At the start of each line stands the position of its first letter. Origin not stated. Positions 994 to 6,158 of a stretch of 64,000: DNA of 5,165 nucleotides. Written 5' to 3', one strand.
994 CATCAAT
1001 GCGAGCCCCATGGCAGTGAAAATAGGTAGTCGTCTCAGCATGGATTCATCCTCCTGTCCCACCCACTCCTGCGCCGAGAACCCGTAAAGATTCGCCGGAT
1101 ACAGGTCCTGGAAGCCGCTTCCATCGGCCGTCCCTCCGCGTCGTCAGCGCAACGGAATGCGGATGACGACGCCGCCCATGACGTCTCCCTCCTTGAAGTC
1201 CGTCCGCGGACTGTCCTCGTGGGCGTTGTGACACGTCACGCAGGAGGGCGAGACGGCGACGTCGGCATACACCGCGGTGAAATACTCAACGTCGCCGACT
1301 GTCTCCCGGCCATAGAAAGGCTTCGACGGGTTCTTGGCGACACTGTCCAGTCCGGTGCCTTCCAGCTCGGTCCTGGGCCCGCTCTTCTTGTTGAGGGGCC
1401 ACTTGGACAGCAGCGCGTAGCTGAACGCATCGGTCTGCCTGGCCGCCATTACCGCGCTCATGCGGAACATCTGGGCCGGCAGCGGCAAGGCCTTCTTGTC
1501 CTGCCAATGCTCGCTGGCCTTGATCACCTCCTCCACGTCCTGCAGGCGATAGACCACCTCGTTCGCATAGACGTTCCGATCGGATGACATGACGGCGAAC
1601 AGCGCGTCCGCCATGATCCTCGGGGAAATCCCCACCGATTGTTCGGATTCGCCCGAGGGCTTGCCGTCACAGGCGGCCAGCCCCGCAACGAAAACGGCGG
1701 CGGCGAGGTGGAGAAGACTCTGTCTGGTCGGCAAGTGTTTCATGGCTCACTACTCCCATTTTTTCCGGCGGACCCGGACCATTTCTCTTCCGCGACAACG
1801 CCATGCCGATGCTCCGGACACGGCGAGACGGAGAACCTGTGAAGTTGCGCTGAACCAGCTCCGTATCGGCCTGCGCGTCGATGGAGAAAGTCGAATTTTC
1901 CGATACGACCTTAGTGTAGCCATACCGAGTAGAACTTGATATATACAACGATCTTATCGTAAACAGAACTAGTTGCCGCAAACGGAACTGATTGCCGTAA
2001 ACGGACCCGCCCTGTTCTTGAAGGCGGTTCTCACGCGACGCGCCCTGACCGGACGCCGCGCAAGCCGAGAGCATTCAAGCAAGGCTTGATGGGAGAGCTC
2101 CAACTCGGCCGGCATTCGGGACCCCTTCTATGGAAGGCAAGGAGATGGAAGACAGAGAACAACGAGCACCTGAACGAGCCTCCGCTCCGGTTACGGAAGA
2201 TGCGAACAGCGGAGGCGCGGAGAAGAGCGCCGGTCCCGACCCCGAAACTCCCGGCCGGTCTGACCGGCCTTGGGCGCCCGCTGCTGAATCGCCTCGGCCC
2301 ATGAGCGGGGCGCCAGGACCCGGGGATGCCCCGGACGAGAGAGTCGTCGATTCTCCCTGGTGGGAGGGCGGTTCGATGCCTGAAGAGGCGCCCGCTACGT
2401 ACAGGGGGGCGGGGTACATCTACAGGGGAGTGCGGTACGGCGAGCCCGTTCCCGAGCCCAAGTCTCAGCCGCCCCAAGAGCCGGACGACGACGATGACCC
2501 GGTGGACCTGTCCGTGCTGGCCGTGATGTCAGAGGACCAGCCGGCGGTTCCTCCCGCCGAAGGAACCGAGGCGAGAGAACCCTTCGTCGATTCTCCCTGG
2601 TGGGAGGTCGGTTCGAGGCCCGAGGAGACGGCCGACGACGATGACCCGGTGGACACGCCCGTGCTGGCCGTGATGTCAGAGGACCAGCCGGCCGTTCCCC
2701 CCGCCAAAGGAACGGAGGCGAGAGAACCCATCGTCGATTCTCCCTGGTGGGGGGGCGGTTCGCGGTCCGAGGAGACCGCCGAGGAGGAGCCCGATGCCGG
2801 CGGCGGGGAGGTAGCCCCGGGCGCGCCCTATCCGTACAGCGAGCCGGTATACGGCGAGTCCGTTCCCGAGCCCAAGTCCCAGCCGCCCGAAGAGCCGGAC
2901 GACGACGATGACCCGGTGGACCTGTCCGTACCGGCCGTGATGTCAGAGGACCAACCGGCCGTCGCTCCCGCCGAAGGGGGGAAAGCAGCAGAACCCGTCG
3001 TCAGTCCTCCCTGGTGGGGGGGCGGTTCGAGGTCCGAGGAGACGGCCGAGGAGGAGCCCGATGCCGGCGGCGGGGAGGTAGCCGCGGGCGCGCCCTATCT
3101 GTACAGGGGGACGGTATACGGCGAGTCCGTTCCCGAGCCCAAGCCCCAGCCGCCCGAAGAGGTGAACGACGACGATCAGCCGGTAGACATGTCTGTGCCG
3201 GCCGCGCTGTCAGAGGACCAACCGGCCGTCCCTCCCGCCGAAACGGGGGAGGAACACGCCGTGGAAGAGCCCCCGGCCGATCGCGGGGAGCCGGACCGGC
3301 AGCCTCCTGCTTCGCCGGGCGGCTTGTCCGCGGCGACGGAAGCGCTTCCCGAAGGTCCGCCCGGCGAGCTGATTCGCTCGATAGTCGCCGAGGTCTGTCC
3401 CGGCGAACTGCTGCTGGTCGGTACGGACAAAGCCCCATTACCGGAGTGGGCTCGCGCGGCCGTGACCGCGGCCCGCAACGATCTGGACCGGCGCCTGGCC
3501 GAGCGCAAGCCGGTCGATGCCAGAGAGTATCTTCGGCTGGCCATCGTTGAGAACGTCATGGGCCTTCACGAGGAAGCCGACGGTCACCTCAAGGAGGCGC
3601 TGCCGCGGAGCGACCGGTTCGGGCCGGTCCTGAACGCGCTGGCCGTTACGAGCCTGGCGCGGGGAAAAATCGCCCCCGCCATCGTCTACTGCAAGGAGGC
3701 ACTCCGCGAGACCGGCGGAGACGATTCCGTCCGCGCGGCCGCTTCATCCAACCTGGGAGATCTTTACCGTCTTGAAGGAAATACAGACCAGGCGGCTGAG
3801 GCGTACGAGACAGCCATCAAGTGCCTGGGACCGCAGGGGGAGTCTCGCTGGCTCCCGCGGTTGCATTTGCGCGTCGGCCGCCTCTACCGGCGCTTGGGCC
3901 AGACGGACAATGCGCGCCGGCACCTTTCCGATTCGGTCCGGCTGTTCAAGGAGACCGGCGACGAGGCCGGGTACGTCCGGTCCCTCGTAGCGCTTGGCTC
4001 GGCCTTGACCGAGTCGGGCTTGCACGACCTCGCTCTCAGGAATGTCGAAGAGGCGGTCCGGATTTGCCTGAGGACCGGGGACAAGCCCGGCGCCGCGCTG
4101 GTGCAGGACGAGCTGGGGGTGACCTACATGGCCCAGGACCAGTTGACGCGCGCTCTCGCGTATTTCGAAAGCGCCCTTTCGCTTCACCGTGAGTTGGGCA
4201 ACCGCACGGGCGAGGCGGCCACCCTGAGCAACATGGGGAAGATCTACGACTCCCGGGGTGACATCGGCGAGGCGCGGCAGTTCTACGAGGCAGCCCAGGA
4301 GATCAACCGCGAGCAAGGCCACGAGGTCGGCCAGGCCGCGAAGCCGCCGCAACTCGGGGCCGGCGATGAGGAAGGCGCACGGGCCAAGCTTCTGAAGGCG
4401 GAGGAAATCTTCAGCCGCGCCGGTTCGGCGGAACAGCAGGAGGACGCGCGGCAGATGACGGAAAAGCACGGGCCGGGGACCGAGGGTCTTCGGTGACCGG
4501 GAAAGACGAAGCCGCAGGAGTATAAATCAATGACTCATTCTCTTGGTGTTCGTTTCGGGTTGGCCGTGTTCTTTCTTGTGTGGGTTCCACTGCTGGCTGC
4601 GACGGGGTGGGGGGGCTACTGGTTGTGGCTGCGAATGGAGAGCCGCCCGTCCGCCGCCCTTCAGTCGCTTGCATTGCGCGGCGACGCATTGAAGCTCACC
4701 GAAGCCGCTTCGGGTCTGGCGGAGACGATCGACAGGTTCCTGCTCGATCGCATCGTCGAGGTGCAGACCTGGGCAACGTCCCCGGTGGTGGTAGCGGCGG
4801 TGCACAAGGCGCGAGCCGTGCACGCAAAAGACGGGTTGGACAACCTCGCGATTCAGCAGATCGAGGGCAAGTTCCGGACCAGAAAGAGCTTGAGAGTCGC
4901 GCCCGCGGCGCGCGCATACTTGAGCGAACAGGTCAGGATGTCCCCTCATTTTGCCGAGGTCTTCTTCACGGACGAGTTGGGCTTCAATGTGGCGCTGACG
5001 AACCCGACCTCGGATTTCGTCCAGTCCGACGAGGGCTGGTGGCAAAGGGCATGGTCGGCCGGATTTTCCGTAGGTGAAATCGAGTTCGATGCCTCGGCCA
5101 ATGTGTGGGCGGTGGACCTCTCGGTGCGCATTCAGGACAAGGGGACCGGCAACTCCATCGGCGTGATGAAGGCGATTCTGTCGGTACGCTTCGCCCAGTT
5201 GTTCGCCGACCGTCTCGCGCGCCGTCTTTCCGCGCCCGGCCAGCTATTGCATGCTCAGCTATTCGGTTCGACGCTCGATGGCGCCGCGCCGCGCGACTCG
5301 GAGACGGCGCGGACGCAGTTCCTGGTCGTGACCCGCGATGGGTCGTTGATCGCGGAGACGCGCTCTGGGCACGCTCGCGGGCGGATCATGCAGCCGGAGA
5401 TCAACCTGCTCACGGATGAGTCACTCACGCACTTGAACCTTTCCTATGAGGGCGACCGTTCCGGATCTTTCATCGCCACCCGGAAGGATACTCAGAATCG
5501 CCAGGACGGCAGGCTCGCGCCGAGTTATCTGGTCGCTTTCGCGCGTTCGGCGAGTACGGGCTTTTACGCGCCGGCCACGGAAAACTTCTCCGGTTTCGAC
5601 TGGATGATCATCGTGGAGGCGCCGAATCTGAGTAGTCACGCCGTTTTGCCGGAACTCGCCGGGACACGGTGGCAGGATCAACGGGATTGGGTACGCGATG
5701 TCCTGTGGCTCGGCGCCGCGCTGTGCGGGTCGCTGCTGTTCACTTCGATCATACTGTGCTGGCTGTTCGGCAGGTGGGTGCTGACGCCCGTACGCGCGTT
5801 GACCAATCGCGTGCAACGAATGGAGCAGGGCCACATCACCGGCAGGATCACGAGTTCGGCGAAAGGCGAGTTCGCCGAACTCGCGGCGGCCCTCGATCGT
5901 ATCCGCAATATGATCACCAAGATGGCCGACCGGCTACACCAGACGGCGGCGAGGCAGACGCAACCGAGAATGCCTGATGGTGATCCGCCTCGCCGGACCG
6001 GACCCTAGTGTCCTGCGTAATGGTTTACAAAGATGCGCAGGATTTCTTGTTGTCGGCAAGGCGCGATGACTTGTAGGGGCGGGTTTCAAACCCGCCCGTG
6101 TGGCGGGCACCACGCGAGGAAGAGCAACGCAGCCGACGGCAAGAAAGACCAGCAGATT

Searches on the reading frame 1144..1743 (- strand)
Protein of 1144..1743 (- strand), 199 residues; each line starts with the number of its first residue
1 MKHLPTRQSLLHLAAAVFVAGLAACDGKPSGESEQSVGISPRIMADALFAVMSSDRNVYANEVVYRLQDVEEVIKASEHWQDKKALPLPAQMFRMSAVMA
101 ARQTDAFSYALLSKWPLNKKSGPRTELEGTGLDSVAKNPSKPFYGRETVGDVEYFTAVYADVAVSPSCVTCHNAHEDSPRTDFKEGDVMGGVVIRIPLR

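Call 51: search_protein_families(library=pfam, proteins=[window:1144-1743:-], max_evalue=0.001)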
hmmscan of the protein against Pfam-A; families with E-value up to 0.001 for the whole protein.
window:1144-1743:- (199 aa): 1 family
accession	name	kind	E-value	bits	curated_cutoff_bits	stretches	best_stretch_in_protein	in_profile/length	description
PF11845.13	Tll0287-like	-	4.9e-17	63.1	24.1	1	45-197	12-144/144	Tll0287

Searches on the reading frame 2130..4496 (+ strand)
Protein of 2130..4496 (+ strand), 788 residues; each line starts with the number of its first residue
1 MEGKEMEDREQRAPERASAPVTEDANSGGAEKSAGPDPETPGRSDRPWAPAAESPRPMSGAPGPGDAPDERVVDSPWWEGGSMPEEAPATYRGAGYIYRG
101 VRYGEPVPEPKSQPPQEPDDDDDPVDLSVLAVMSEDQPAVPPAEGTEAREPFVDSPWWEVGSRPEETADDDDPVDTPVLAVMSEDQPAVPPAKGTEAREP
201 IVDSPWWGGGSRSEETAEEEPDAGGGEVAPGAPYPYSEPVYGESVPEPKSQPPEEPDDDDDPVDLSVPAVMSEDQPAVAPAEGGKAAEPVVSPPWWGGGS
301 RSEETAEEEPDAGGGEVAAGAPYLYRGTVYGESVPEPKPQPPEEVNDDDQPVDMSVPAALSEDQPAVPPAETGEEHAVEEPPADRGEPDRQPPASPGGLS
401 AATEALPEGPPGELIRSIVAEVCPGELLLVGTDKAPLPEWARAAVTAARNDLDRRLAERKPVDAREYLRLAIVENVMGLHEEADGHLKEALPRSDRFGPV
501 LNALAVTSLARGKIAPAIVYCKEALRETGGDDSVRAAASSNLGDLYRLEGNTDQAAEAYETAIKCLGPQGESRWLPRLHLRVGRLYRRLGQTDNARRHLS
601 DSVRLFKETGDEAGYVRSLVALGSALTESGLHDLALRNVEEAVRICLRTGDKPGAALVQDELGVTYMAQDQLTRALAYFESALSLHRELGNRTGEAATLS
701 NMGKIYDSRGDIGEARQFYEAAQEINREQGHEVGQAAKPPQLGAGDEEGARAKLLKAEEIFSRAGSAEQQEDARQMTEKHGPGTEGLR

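Call 51: search_protein_families(library=pfam, proteins=[window:2130-4496:+], max_evalue=0.001)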
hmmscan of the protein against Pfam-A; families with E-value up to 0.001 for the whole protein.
window:2130-4496:+ (788 aa): 13 families
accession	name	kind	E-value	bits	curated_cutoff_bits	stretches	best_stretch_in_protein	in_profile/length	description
PF13424.12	TPR_12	-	7.3e-31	106.6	30.1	3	658-727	5-76/77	Tetratricopeptide repeat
PF00515.34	TPR_1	-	3.2e-23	81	27.8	1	696-727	1-32/34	Tetratricopeptide repeat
PF07719.23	TPR_2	-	1.6e-20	71.9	27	0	537-564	2-29/34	Tetratricopeptide repeat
PF13181.12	TPR_8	-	4.4e-19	67.4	25.7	0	699-728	4-33/34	Tetratricopeptide repeat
PF13176.12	TPR_7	-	7.8e-14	51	27.9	0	540-565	3-27/36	Tetratricopeptide repeat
PF17874.7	TPR_MalT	-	3.6e-13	50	45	2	504-647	7-153/336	MalT-like TPR region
PF13374.12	TPR_10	-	4.8e-13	49.1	27.5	0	660-689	6-35/42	Tetratricopeptide repeat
PF13428.12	TPR_14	-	9.2e-10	38.7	23.5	0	576-608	1-33/44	Tetratricopeptide repeat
PF13174.12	TPR_6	-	1.1e-08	35.6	26.3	0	541-564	5-28/33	Tetratricopeptide repeat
PF14938.12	SNAP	-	6.1e-07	29.6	25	0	668-771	86-188/282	Soluble NSF attachment protein, SNAP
PF13432.12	TPR_16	-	2.1e-06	28.5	32.7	0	512-564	11-59/65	Tetratricopeptide repeat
PF14559.12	TPR_19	-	3.5e-06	27.7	25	0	667-729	2-58/68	Tetratricopeptide repeat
PF13414.12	TPR_11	-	0.00013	22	26.8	0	543-564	1-22/42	TPR repeat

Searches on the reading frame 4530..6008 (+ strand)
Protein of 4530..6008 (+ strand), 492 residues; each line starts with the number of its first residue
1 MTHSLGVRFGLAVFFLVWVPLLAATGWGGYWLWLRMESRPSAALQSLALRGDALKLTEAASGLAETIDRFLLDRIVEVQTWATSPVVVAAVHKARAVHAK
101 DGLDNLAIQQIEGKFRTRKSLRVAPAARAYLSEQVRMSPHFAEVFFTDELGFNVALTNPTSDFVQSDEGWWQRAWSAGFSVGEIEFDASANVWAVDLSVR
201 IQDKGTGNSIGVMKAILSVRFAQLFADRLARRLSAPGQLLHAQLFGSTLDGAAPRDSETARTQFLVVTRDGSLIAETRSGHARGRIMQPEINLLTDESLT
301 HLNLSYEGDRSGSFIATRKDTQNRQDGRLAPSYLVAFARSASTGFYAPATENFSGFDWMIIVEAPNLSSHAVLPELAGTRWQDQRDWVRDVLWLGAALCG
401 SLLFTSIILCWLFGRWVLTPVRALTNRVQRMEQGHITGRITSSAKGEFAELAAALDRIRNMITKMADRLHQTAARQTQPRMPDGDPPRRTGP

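Call 51: search_protein_families(library=pfam, proteins=[window:4530-6008:+], max_evalue=0.001)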
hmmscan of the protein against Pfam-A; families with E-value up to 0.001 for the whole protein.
window:4530-6008:+ (492 aa): 2 families
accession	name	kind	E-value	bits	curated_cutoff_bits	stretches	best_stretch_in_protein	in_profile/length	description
PF00672.30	HAMP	-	1.1e-08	35.6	25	1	412-461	1-50/53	HAMP domain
PF18947.5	HAMP_2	-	4e-06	27.1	24.3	1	417-463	20-66/67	HAMP domain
